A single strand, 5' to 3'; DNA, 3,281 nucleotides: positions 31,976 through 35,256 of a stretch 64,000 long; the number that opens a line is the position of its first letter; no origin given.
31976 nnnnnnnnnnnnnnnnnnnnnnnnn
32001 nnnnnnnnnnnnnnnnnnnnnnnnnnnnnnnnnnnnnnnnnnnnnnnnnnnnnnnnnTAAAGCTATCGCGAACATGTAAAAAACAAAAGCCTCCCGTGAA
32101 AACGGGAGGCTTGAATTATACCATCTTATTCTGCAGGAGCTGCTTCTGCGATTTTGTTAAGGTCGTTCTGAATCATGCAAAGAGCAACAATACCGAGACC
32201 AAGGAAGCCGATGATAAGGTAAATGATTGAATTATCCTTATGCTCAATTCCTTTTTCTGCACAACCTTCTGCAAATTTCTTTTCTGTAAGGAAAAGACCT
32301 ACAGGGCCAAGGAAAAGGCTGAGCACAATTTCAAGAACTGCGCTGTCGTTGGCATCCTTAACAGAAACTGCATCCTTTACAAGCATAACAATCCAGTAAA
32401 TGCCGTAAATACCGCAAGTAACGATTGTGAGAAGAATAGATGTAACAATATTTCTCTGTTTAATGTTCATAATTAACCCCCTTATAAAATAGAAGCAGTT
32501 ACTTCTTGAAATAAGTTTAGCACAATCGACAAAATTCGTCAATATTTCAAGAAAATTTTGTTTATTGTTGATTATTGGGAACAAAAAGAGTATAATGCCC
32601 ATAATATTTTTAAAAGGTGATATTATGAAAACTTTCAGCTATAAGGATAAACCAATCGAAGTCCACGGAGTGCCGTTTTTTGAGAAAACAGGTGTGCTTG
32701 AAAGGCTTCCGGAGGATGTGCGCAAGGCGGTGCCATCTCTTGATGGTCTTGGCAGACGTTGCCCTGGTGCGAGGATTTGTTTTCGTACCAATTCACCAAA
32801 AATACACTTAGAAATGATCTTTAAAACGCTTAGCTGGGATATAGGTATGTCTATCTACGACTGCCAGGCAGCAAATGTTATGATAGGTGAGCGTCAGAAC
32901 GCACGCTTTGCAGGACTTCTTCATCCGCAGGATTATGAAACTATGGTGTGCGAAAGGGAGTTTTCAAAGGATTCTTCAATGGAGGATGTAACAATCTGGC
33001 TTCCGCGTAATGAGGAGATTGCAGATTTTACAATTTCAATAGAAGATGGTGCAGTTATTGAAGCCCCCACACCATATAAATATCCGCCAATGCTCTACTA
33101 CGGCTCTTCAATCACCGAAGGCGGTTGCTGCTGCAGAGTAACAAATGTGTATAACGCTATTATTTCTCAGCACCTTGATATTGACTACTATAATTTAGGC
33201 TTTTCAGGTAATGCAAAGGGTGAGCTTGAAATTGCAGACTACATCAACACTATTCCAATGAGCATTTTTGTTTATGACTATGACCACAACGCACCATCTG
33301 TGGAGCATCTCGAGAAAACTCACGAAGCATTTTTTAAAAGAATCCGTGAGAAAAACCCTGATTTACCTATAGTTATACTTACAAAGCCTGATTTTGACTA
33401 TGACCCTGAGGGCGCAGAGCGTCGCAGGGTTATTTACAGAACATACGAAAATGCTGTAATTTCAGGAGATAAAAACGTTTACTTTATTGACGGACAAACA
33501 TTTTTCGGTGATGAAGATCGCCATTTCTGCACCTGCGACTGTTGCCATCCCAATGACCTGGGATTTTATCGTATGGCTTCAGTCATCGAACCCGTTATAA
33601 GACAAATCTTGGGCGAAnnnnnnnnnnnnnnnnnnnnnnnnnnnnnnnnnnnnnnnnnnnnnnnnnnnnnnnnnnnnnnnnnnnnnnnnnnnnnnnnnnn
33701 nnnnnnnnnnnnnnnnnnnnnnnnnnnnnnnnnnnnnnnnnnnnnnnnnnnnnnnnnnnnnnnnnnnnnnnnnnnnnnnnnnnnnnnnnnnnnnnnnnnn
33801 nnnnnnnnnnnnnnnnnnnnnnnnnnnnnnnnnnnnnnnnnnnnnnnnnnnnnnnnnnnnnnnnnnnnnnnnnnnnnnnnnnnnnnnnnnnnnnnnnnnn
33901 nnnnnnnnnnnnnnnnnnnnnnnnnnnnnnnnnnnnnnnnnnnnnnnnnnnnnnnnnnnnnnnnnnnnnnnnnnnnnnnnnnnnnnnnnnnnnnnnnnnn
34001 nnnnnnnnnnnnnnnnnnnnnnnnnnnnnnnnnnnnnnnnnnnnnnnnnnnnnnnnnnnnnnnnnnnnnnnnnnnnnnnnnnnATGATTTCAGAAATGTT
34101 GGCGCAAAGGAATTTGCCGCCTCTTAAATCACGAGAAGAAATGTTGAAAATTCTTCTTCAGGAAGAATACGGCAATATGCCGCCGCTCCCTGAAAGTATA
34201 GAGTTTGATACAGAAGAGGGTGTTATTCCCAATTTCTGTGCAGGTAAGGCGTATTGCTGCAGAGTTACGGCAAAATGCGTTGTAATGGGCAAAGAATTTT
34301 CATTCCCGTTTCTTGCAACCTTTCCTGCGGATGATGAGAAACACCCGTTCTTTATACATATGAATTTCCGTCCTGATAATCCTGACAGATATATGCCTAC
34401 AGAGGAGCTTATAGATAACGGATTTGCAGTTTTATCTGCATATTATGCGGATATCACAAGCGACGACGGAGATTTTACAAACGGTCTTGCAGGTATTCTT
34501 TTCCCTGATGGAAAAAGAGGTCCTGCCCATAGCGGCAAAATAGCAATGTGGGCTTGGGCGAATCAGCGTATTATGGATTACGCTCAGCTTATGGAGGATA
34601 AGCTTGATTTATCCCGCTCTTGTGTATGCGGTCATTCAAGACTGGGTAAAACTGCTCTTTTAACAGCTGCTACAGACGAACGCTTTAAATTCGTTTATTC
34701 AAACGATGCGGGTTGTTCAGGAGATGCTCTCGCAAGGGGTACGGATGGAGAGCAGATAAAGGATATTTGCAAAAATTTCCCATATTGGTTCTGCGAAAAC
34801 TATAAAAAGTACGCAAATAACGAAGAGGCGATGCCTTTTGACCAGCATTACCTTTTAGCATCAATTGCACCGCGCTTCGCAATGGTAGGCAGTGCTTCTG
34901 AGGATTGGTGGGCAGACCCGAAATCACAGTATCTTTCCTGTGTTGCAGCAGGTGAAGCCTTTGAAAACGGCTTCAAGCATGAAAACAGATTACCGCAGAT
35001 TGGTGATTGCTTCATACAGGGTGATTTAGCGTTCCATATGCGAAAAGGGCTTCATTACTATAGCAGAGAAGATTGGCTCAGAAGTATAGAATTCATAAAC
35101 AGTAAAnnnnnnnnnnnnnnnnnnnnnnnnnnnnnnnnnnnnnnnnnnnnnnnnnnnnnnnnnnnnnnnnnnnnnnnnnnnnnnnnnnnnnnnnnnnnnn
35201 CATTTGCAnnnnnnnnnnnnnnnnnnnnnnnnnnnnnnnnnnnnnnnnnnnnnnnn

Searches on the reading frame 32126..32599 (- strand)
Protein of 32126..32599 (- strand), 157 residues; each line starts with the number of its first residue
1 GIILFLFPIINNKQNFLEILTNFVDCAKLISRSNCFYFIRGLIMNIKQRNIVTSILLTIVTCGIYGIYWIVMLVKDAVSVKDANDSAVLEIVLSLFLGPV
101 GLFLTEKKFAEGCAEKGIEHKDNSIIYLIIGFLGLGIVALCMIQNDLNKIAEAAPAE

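Call 4: search_protein_families(library=pfam, proteins=[window:32126-32599:-], max_evalue=1)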
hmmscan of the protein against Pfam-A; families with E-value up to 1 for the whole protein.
window:32126-32599:- (157 aa): 4 families
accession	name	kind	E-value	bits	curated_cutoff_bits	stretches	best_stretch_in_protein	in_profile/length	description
PF14018.11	DUF4234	-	3.7e-11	43.4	25.3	1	49-128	1-51/70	Domain of unknown function (DUF4234)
PF09813.14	Coa3_cc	-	0.089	12.9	27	1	45-66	9-30/48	Cytochrome c oxidase assembly factor 3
PF20403.5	DUF6693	-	0.2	12.3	31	0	50-78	70-98/104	Family of unknown function (DUF6693)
PF14108.11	ABA4-like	-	0.71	10.7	27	0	48-79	26-57/127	ABA DEFICIENT 4-like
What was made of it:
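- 32126..32470 (-): DUF4234 small membrane protein gene, convergent with B. It is context only. Pfam DUF4234 E 3.7e-11 (call 4).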

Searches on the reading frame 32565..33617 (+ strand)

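Call 4: search_protein_families(library=pfam, proteins=[window:32565-33617:+], max_evalue=1)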
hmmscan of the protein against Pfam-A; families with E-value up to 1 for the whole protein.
window:32565-33617:+ (351 aa): 3 families
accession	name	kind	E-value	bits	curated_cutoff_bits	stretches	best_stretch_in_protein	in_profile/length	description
PF14606.12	Lipase_GDSL_3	-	3.6e-30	106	27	1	175-346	3-178/178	GDSL-like Lipase/Acylhydrolase family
PF13472.12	Lipase_GDSL_2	-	1.2e-09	39.3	32.9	1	179-333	2-175/178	GDSL-like Lipase/Acylhydrolase family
PF14607.12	GxDLY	-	1.2e-08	35.3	27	1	32-165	10-146/146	N-terminus of Esterase_SGNH_hydro-type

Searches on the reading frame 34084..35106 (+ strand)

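Call 4: search_protein_families(library=pfam, proteins=[window:34084-35106:+], max_evalue=1)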
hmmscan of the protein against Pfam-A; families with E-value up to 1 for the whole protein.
window:34084-35106:+ (341 aa): 3 families
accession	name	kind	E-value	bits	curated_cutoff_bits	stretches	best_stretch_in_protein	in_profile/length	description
PF22244.2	GCE_fung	-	2.1e-25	90.3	27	1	69-293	7-227/231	Glucuronyl esterase, fungi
PF03403.19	PAF-AH_p_II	-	0.063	12.3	20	1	167-203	211-247/372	Platelet-activating factor acetylhydrolase, isoform II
PF06342.18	DUF1057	-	0.081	12.4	21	1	158-210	84-137/297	Alpha/beta hydrolase of unknown function (DUF1057)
